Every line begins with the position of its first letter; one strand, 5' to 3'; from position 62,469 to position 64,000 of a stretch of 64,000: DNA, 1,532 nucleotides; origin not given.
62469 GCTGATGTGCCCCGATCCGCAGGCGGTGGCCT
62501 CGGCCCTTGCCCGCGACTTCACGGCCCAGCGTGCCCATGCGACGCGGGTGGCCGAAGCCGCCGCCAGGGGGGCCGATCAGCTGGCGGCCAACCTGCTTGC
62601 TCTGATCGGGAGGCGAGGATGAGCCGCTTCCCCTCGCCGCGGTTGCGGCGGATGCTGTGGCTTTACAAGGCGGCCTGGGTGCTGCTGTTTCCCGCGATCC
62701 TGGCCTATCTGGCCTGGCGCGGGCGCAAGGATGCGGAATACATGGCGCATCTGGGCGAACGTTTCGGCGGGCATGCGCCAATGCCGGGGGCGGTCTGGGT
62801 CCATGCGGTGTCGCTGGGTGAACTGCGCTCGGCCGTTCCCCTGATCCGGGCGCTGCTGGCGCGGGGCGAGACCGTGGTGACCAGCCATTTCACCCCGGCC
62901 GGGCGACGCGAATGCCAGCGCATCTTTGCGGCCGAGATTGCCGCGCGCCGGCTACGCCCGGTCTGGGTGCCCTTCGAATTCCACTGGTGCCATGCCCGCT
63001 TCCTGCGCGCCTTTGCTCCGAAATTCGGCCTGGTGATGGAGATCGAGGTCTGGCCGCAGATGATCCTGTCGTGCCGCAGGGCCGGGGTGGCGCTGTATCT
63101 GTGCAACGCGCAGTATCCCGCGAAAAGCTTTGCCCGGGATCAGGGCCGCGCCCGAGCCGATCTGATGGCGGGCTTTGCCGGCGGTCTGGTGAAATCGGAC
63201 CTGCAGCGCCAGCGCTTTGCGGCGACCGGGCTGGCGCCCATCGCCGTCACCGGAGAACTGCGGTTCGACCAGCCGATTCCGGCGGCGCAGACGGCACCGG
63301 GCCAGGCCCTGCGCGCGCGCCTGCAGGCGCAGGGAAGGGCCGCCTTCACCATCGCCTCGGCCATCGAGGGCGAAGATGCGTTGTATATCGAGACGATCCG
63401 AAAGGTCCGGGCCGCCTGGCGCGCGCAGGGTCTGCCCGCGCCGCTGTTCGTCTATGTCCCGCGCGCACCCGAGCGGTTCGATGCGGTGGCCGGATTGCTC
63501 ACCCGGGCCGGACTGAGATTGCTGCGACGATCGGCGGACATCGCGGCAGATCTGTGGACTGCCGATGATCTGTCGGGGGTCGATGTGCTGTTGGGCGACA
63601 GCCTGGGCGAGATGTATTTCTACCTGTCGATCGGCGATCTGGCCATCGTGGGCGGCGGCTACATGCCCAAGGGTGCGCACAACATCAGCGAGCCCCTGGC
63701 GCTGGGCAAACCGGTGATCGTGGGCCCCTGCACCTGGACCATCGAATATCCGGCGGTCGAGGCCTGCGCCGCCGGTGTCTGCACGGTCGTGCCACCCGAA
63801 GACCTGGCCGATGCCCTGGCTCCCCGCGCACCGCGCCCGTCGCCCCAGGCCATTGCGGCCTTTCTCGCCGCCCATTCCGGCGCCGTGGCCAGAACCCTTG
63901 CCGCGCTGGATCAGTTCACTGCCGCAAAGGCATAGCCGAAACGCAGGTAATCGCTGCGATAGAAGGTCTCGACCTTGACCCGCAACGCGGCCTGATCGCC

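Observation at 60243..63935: Two tandem, divergent WaaA/GT30 paralogues coupled to neuC: candidate new sialyltransferase type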

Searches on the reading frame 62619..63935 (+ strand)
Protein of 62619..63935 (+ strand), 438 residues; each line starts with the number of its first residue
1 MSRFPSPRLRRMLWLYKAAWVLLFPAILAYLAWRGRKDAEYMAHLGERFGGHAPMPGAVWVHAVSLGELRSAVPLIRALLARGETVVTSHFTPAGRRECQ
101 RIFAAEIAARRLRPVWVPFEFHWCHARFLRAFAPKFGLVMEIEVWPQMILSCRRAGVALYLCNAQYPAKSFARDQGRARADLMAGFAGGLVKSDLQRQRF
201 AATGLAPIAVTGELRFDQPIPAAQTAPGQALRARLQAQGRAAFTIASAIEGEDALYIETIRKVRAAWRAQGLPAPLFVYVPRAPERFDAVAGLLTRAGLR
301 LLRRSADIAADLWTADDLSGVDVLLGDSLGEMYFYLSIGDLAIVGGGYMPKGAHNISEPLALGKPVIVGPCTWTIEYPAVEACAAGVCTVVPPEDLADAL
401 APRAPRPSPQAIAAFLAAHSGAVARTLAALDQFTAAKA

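Call 3: search_protein_families(library=pfam, proteins=[window:62619-63935:+], max_evalue=0.01)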
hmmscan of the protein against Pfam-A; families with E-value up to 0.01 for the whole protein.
window:62619-63935:+ (438 aa): 1 family
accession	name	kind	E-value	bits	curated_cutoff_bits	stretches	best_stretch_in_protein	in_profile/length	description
PF04413.22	Glycos_transf_N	-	7.1e-39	133.6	23.9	1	44-218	2-179/179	3-Deoxy-D-manno-octulosonic-acid transferase (kdotransferase)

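Call 7: search_protein_families(library=ncbifam, proteins=[window:62619-63935:+], max_evalue=0.001)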
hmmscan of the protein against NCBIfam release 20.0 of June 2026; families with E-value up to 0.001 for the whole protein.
window:62619-63935:+ (438 aa): 5 families
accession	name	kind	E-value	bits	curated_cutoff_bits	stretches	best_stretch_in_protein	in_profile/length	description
NF004386.0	PRK05749.1-2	equivalog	9.3e-101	337.7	524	1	13-436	3-429/433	lipid IV(A) 3-deoxy-D-manno-octulosonic acid transferase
NF004388.0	PRK05749.1-4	equivalog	5.4e-70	236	438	1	14-433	5-420/425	lipid IV(A) 3-deoxy-D-manno-octulosonic acid transferase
NF004387.0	PRK05749.1-3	equivalog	2.3e-48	165.1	617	1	9-370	6-353/440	lipid IV(A) 3-deoxy-D-manno-octulosonic acid transferase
NF004385.0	PRK05749.1-1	equivalog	2.7e-46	158.1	590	1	13-376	3-356/425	lipid IV(A) 3-deoxy-D-manno-octulosonic acid transferase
NF004389.0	PRK05749.1-5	equivalog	5.1e-37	127.7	363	1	13-400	2-372/402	lipid IV(A) 3-deoxy-D-manno-octulosonic acid transferase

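Call 10: search_solved_structures(query=window:62619-63935:+, max_evalue=0.001, show_alignments=2)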
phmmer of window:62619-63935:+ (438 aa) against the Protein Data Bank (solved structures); distinct sequences matched with E-value up to 0.001: 2.
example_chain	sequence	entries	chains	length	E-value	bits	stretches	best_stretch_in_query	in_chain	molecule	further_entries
2xci_A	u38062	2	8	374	3.4e-14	55.9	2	316-375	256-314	3-DEOXY-D-MANNO-2-OCTULOSONIC ACID TRANSFERASE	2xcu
4bfc_A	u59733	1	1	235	1.3e-10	44.1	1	239-378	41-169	3-DEOXY-D-MANNO-OCTULOSONIC-ACID TRANSFERASE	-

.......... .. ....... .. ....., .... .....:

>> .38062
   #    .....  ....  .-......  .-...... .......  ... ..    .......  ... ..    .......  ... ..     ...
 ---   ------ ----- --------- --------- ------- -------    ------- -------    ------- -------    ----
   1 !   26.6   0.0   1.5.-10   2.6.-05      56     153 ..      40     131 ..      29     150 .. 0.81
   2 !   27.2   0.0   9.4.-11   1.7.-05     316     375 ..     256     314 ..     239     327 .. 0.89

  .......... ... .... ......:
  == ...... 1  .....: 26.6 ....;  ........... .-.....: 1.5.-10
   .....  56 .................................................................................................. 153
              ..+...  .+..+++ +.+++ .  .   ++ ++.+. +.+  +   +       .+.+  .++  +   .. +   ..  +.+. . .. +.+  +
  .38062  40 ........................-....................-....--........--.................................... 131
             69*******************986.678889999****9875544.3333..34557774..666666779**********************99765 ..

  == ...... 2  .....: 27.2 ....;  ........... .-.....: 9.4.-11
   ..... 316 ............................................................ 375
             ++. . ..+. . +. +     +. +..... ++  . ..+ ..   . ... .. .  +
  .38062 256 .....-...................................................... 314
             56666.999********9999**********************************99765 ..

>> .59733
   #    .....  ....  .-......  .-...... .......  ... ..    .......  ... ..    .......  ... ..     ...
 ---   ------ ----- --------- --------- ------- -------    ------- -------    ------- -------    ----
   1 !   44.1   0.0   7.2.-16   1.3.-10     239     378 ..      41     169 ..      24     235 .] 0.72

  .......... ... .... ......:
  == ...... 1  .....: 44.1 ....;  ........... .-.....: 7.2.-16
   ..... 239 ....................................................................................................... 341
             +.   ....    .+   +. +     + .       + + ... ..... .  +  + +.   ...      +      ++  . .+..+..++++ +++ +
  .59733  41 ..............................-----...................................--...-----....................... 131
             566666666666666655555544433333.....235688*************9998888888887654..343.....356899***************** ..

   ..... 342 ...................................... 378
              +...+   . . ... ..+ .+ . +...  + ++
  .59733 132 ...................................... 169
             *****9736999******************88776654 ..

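Call 27: search_protein_representatives(protein=window:62619-63935:+)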
Query: 438 residues. Proteins with E-value up to 0.001 (for the whole library): 13920; up to 1e-10: 7499; up to 1e-30: 987. The best 150 are listed.
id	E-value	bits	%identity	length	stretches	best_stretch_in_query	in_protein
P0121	2.3e-147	507.9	68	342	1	1-343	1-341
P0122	1.6e-146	505.1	61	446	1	3-433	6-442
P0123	1.5e-139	482.1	60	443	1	12-435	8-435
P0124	5.2e-132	457.3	61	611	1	10-401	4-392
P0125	7.3e-128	443.7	53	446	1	3-436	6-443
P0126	3.9e-115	401.7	53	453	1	10-430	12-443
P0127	3.7e-108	378.7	46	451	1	3-433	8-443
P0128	5.3e-108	378.2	52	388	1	57-435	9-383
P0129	5.1e-107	375.0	44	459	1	4-432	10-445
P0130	6.8e-107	374.6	48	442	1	14-432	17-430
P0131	1.5e-106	373.4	47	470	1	5-432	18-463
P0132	1.0e-102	360.8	45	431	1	12-434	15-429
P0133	3.6e-99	349.1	44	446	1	8-433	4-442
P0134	3.0e-98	346.1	43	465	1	4-400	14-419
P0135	3.1e-98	346.0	45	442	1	14-394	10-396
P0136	1.1e-94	334.3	44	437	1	6-432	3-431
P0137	7.1e-92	325.1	40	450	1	11-434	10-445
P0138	2.3e-90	320.1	47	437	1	4-429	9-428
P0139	4.4e-89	315.9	41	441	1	12-430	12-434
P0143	2.0e-83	297.2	39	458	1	6-433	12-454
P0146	1.1e-79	284.9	37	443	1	3-436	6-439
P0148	5.0e-75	269.6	39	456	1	6-433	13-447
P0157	4.5e-68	246.6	40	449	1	5-432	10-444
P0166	3.6e-62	227.2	37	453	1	5-425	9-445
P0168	3.4e-61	224.0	37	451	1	16-433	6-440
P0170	4.8e-60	220.2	39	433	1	13-431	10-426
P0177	4.6e-58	213.7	34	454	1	15-411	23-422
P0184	1.4e-56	208.8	35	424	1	23-432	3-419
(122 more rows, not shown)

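Call 28: list_cluster_members(proteins=[P0122, P0125, P0127, P0130, P0132, P0136, P0139, P0146, P0157, P0170])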
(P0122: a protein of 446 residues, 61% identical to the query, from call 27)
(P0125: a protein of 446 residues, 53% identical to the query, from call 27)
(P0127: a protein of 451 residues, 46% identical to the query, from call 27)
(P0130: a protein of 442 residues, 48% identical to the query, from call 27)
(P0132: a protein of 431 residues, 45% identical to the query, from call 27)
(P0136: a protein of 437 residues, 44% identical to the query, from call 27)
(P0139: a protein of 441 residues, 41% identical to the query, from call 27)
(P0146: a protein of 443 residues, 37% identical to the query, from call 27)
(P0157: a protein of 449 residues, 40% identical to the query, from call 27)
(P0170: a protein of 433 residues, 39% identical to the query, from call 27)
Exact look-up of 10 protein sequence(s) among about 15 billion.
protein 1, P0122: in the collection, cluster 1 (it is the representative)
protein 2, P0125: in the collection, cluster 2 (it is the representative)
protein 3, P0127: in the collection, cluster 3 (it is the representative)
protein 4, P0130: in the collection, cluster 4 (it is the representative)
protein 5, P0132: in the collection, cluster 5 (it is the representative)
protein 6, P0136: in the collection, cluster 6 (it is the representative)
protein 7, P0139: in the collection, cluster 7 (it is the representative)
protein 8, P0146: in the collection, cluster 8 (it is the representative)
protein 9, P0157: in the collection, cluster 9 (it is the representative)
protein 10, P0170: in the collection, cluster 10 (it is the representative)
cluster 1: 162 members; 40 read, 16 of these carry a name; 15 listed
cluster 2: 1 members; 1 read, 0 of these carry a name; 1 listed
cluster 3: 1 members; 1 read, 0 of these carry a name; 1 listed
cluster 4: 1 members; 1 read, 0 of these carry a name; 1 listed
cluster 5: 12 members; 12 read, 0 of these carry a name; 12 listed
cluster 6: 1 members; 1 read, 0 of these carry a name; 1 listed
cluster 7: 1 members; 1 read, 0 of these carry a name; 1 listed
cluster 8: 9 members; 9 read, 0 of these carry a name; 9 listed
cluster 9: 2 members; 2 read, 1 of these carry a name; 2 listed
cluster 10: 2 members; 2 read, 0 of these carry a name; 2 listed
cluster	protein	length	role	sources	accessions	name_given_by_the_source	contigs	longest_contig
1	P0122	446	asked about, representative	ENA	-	-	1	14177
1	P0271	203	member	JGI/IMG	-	3-deoxy-D-manno-octulosonic-acid transferase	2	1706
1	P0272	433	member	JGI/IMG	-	3-deoxy-D-manno-octulosonic-acid transferase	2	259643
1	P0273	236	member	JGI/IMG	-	3-deoxy-D-manno-octulosonic-acid transferase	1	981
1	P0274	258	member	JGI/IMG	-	3-deoxy-D-manno-octulosonic-acid transferase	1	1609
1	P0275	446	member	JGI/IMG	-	3-deoxy-D-manno-octulosonic-acid transferase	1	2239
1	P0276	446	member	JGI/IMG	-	3-deoxy-D-manno-octulosonic-acid transferase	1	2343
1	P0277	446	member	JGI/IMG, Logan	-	3-deoxy-D-manno-octulosonic-acid transferase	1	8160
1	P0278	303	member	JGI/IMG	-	3-deoxy-D-manno-octulosonic-acid transferase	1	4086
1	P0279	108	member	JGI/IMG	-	3-deoxy-D-manno-octulosonic-acid transferase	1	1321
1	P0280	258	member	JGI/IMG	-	3-deoxy-D-manno-octulosonic-acid transferase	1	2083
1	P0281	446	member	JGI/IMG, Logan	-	3-deoxy-D-manno-octulosonic-acid transferase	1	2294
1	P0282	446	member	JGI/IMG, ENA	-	3-deoxy-D-manno-octulosonic-acid transferase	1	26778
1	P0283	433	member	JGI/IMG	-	3-deoxy-D-manno-octulosonic-acid transferase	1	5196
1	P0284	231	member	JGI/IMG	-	3-deoxy-D-manno-octulosonic-acid transferase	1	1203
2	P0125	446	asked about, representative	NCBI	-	-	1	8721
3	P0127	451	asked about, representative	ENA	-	-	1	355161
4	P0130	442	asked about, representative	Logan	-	-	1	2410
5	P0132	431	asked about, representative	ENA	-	-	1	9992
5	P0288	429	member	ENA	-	-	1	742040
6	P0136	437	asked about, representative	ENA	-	-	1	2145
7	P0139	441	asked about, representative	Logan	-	-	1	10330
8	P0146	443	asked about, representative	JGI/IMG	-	-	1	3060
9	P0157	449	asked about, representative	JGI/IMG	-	-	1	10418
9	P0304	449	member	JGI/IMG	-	3-deoxy-D-manno-octulosonic-acid transferase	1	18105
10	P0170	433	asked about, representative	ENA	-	-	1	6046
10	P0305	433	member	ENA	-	-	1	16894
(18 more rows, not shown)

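Call 60: find_encoding_contigs(protein=P0127, flank=8000, max_places=1)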
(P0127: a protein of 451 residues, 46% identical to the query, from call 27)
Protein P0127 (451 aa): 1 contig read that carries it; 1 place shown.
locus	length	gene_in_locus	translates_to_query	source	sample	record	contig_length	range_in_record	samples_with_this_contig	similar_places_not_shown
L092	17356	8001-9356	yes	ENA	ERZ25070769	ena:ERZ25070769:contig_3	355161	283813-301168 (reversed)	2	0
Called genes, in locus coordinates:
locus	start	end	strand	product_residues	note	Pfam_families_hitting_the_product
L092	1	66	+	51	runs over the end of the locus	PF04898:Glu_syn_central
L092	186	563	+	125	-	PF04898:Glu_syn_central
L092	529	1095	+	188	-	PF01645:Glu_synthase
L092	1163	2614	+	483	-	PF01645:Glu_synthase, PF01493:GXGXG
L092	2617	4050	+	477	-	PF14691:Fer4_20, PF00070:Pyr_redox (faint), PF03486:HI0933_like (faint), PF07992:Pyr_redox_2, PF12831:FAD_oxidored (weak), PF13450:NAD_binding_8, PF13738:Pyr_redox_3 (faint), PF01593:Amino_oxidase (weak)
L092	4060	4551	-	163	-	PF04115:Ureidogly_lyase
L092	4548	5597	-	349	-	PF03561:Allantoicase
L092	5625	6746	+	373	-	PF02350:Epimerase_2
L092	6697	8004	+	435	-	PF04413:Glycos_transf_N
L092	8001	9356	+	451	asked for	PF04413:Glycos_transf_N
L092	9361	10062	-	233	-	PF02348:CTP_transf_3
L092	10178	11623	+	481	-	PF03853:YjeF_N, PF01256:Carb_kinase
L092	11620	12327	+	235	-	PF03009:GDPD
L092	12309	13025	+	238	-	PF13649:Methyltransf_25 (faint), PF02390:Methyltransf_4, PF13847:Methyltransf_31 (weak)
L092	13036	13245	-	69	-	-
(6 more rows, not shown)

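Call 61: find_encoding_contigs(protein=P0288, flank=8000, max_places=1)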
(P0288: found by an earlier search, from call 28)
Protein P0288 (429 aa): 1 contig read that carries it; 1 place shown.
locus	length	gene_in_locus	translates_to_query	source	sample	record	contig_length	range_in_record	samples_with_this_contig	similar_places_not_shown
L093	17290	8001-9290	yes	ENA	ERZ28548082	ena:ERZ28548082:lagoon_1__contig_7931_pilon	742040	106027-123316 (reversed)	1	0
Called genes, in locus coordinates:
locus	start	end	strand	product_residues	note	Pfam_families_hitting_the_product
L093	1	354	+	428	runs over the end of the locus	PF00528:BPD_transp_1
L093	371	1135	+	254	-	PF00005:ABC_tran, PF02463:SMC_N (weak), PF09818:ABC_ATPase (faint), PF13304:AAA_21 (weak)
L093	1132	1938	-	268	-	PF04230:PS_pyruv_trans (weak)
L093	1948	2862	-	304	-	PF01697:Glyco_transf_92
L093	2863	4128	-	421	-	PF04932:Wzy_C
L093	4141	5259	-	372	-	PF05159:Capsule_synth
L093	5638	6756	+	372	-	PF02350:Epimerase_2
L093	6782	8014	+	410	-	PF04413:Glycos_transf_N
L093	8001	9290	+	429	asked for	PF04413:Glycos_transf_N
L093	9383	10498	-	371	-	PF03739:LptF_LptG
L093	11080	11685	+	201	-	PF03279:Lip_A_acyltrans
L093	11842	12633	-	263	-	PF00106:adh_short, PF01370:Epimerase (faint), PF13561:adh_short_C2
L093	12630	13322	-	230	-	PF02348:CTP_transf_3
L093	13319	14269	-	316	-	-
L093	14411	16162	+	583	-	PF00664:ABC_membrane, PF00005:ABC_tran, PF02463:SMC_N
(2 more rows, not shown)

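Call 62: find_encoding_contigs(protein=P0304, flank=8000, max_places=1)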
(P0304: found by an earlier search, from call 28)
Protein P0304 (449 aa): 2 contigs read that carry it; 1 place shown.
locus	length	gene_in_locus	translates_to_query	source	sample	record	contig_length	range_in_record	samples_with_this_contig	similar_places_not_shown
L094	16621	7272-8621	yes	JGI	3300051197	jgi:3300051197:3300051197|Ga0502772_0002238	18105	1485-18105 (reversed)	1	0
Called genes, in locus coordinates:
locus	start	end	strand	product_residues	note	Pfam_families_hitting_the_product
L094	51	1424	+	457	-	PF00092:VWA, PF13519:VWA_2, PF13768:VWA_3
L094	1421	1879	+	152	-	PF11697:DUF3293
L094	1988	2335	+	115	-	PF01527:HTH_Tnp_1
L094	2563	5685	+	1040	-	PF13519:VWA_2, PF13550:Phage-tail_3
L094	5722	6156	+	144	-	-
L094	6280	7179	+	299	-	PF21706:FCSD_central, PF09242:FCSD-flav_bind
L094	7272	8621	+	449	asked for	PF04413:Glycos_transf_N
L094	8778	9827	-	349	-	PF03102:NeuB, PF08666:SAF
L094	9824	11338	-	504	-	PF04101:Glyco_tran_28_C (faint), PF13302:Acetyltransf_3, PF00583:Acetyltransf_1 (weak)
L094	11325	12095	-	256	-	PF00977:His_biosynth, PF03060:NMO (weak)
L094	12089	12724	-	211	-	PF00117:GATase, PF01174:SNO (faint), PF07685:GATase_3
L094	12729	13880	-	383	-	-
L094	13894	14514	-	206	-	-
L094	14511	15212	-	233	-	PF02348:CTP_transf_3, PF12804:NTP_transf_3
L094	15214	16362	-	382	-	PF01041:DegT_DnrJ_EryC1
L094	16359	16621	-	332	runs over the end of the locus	PF01073:3Beta_HSD, PF01370:Epimerase, PF02719:Polysacc_synt_2, PF04321:RmlD_sub_bind (weak), PF05368:NmrA, PF07993:NAD_binding_4 (faint), PF13460:NAD_binding_10, PF16363:GDP_Man_Dehyd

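Call 63: find_encoding_contigs(protein=P0305, flank=8000, max_places=1)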
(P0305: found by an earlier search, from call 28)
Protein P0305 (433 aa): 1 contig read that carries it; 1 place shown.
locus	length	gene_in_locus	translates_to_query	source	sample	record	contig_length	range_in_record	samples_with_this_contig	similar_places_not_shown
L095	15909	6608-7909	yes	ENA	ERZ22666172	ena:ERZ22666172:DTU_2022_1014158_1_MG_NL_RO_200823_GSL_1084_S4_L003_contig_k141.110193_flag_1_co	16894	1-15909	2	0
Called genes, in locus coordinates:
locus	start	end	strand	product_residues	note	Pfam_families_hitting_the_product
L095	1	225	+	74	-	?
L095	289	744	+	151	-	PF25984:BSH_YknX (faint), PF00364:Biotin_lipoyl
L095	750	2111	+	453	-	PF00289:Biotin_carb_N, PF02222:ATP-grasp, PF02786:CPSase_L_D2, PF07478:Dala_Dala_lig_C (weak), PF02785:Biotin_carb_C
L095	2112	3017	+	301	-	PF06325:PrmA, PF01135:PCMT (faint), PF05175:MTS, PF13489:Methyltransf_23, PF08241:Methyltransf_11, PF08242:Methyltransf_12, PF13649:Methyltransf_25, PF13847:Methyltransf_31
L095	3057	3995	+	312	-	PF00294:PfkB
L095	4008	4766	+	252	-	PF01553:Acyltransferase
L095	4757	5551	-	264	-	PF00535:Glycos_transf_2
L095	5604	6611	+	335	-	PF01075:Glyco_transf_9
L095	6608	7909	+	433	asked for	PF04413:Glycos_transf_N, PF00534:Glycos_transf_1 (faint)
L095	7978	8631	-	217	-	PF01135:PCMT, PF00398:RrnaAD, PF13489:Methyltransf_23 (weak), PF13847:Methyltransf_31, PF08241:Methyltransf_11 (weak), PF08242:Methyltransf_12 (weak), PF13649:Methyltransf_25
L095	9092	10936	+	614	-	PF07167:PhaC_N, PF00561:Abhydrolase_1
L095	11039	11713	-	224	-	PF13462:Thioredoxin_4, PF01323:DSBA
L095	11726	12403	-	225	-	PF05036:SPOR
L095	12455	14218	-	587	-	PF03485:Arg_tRNA_synt_N, PF00750:tRNA-synt_1d, PF05746:DALR_1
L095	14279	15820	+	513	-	PF03109:ABC1, PF27536:UbiB_helical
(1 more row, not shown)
